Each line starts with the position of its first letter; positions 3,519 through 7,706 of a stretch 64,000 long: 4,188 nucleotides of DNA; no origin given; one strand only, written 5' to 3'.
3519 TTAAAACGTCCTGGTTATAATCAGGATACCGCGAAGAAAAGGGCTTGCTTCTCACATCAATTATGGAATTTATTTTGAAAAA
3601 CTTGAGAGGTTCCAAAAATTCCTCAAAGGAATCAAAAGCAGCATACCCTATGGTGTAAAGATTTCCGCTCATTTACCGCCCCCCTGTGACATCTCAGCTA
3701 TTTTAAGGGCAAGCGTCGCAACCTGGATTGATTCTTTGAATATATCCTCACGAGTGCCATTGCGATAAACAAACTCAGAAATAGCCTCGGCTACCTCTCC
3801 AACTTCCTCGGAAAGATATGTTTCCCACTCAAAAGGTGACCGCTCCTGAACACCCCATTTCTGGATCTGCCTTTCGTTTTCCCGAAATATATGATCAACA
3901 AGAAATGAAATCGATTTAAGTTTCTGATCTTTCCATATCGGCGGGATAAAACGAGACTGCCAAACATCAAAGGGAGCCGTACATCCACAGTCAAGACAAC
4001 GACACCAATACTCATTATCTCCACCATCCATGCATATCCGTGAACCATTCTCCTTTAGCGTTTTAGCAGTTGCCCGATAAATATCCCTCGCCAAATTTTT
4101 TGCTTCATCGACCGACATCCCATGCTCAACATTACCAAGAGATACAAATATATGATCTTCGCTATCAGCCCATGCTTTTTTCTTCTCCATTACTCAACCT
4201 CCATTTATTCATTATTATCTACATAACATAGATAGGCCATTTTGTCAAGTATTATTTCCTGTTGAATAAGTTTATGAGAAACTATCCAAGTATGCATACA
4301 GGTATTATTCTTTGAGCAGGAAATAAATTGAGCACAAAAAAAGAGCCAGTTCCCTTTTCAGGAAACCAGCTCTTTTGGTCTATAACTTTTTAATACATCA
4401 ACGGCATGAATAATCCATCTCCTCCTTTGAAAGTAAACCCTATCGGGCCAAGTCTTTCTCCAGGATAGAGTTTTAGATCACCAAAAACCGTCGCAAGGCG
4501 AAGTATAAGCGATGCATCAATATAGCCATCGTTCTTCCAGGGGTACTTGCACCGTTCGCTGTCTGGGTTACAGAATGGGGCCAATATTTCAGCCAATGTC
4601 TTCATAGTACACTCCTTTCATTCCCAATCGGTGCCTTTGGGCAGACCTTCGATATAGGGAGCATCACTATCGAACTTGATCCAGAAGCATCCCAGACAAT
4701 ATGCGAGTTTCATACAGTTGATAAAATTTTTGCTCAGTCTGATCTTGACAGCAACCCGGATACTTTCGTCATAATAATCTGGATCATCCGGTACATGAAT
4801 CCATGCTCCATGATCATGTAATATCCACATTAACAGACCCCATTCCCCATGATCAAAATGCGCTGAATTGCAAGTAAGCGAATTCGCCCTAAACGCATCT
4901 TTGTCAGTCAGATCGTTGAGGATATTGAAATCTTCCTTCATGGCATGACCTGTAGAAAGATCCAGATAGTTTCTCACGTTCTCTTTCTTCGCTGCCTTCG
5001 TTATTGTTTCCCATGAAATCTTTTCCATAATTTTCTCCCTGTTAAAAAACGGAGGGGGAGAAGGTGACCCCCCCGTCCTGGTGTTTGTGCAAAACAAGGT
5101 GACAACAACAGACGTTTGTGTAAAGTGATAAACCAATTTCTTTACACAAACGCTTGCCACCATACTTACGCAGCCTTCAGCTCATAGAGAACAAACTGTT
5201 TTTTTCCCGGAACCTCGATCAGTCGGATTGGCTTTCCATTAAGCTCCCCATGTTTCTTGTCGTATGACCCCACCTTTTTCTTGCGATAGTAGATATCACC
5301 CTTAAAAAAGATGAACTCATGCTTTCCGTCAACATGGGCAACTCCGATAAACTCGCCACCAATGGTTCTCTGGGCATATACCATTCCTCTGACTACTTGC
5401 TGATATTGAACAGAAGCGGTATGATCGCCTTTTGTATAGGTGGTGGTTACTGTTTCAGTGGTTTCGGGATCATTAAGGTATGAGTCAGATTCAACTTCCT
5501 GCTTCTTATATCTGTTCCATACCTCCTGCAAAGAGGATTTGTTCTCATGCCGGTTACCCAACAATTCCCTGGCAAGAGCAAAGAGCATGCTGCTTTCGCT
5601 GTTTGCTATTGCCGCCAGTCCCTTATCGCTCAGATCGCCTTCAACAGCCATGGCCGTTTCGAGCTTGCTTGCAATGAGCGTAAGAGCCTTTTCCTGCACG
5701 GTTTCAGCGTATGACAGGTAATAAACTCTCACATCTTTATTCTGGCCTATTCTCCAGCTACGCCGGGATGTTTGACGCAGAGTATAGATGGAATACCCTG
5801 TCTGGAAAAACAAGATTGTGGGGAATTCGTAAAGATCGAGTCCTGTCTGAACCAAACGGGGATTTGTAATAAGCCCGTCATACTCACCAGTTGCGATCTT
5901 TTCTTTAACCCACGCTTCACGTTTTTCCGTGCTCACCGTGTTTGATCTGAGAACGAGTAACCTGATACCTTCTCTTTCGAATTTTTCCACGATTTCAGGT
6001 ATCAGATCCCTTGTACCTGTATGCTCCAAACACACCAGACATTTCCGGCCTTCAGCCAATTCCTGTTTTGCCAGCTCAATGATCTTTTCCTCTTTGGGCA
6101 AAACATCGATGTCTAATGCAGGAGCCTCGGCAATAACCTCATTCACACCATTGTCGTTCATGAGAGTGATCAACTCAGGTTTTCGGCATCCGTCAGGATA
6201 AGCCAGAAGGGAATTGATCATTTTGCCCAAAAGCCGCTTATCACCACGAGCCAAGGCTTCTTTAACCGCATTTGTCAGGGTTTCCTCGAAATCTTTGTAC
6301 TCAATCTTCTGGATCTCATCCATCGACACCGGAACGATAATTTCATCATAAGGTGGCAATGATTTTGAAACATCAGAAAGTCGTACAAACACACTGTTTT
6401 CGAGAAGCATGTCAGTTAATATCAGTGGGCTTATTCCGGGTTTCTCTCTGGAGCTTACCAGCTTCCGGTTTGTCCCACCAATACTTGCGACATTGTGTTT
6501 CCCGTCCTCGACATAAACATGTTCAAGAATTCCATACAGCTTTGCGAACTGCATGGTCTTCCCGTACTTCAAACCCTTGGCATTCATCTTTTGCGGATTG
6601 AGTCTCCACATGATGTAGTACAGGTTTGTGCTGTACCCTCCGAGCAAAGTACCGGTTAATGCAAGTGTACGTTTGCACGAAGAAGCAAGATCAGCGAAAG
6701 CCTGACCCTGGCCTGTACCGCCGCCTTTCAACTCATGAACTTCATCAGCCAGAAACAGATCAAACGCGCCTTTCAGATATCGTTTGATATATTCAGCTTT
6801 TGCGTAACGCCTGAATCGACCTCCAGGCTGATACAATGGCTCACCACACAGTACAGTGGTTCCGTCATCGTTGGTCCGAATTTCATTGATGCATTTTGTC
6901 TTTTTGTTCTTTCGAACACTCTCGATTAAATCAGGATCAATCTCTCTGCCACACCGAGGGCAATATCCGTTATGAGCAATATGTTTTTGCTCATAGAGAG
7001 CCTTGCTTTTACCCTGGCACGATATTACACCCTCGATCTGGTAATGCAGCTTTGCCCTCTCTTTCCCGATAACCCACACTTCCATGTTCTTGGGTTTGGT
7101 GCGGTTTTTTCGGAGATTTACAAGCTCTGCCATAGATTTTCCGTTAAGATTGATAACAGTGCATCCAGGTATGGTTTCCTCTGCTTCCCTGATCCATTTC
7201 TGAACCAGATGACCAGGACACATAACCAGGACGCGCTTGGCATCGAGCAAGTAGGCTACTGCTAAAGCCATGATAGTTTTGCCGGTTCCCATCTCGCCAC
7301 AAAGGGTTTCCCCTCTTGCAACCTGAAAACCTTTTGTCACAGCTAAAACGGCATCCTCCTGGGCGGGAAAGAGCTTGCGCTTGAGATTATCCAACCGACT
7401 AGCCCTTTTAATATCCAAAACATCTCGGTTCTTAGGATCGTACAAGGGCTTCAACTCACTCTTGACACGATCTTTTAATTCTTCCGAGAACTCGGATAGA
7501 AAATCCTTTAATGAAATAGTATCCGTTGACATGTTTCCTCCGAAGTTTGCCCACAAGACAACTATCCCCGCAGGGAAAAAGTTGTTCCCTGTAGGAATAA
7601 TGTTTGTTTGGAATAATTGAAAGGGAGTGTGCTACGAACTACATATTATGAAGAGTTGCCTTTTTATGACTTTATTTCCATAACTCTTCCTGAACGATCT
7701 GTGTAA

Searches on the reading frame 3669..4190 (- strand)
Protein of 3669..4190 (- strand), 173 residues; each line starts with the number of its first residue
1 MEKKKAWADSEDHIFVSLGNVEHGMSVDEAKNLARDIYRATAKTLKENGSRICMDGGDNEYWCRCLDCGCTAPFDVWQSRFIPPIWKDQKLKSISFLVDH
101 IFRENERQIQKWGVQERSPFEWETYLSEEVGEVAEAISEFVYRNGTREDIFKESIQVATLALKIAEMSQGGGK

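Call 92: search_protein_families(library=pfam, alignment_id=A5, max_evalue=0.001)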
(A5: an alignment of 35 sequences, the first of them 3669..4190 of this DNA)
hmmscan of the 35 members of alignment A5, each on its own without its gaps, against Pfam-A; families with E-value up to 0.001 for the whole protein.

A. member 1, window:3669-4190:- (173 aa): 0 families

B. families by the number of members that match (of 35 scanned): 8 families
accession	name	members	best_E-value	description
PF01223.29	Endonuclease_NS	1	1.1e-52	DNA/RNA non-specific endonuclease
PF00239.26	Resolvase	1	4.5e-36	Resolvase, N terminal domain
PF00472.26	RF-1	1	5.6e-21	RF-1 domain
PF04343.18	DUF488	1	1.1e-19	Domain of unknown function DUF488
PF13521.12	AAA_28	1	1.8e-15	AAA domain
PF03703.20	bPH_2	1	7.3e-15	Bacterial PH domain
PF19419.5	DUF5983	1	6.4e-11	Family of unknown function (DUF5983) C-terminal domain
PF00691.25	OmpA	1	3.6e-10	OmpA family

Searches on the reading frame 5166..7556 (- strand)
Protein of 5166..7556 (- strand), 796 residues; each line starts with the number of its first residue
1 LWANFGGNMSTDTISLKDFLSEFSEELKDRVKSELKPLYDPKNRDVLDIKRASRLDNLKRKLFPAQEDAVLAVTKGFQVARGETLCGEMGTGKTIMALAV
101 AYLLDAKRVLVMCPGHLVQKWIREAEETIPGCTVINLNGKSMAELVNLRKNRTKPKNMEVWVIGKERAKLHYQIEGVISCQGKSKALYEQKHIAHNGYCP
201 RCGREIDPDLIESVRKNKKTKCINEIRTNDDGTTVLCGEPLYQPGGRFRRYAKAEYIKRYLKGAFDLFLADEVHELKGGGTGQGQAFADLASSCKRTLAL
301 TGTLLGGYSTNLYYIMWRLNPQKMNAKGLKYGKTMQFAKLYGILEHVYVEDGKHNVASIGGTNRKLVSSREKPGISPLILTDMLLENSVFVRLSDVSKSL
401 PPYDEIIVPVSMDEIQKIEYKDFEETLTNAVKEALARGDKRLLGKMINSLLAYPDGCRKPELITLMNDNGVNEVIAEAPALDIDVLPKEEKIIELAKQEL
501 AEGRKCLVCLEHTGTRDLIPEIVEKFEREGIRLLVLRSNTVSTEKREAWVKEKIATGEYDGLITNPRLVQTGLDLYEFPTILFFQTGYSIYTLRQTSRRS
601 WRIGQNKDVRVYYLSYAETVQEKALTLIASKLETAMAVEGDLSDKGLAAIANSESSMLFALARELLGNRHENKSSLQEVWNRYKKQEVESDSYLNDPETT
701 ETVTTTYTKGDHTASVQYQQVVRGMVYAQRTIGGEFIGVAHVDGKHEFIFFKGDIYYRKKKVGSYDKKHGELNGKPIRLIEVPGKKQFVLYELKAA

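Call 7: search_protein_families(library=pfam, proteins=[window:5166-7556:-], max_evalue=0.01)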
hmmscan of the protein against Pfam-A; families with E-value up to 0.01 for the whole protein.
window:5166-7556:- (796 aa): 7 families
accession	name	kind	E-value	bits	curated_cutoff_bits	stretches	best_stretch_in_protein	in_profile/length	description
PF00176.29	SNF2-rel_dom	-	3.2e-09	36.7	24.9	1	80-154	17-100/290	SNF2-related domain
PF04851.21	ResIII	-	3.9e-09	37.1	22.5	1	61-303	3-161/164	Type III restriction enzyme, res subunit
PF00270.35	DEAD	-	3.1e-06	27.5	26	1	64-131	2-71/167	DEAD/DEAH box helicase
PF00271.37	Helicase_C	-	9.5e-05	23.1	23.5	1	491-604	5-110/110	Helicase conserved C-terminal domain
PF00004.35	AAA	-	0.0013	19.7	21.2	1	85-129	3-46/131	ATPase family associated with various cellular activities (AAA)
PF24460.1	DUF7575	-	0.0018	18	28.5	1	199-210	6-17/28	Domain of unknown function (DUF7575)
PF13401.12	AAA_22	-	0.0039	18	27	0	84-115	9-43/130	AAA domain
